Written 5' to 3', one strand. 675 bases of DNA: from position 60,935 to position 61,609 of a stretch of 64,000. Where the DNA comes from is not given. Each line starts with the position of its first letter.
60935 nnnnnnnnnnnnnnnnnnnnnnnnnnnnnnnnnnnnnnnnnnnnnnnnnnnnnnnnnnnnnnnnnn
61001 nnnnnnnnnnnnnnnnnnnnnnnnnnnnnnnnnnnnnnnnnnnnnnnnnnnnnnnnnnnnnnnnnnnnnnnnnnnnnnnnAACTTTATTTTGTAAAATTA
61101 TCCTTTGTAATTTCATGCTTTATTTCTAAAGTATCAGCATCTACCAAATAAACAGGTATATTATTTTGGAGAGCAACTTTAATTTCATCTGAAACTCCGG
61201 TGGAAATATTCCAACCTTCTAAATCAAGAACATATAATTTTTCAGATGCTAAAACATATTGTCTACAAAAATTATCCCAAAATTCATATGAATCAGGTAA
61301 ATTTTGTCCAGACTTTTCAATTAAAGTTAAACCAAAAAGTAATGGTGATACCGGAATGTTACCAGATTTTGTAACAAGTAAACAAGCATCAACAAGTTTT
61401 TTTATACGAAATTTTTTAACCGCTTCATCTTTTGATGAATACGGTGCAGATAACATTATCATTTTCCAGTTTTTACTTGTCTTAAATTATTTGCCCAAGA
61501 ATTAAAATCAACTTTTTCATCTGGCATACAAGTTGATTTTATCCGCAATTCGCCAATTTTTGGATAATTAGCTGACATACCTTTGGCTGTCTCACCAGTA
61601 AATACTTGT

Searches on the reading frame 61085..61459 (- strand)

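Call 18: search_protein_families(library=pfam, proteins=[window:61085-61459:-], max_evalue=0.01)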
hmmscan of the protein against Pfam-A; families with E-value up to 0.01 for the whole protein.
window:61085-61459:- (124 aa): 2 families
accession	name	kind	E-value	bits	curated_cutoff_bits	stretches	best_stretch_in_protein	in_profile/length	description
PF09152.16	DUF1937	-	2.7e-09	38.1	23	1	2-106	4-114/116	Domain of unknown function (DUF1937)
PF24963.1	DUF7768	-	0.0095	16.7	26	0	4-104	6-96/98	Domain of unknown function (DUF7768)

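Call 19: search_protein_families(library=phrogs, proteins=[window:61085-61459:-], max_evalue=0.001)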
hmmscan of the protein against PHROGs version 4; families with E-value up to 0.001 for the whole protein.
window:61085-61459:- (124 aa): 1 family
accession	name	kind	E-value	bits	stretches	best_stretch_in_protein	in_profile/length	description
phrog_355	-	DNA, RNA and nucleotide metabolism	2.6e-10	41.1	1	1-114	77-180/249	nucleoside 2-deoxyribosyltransferase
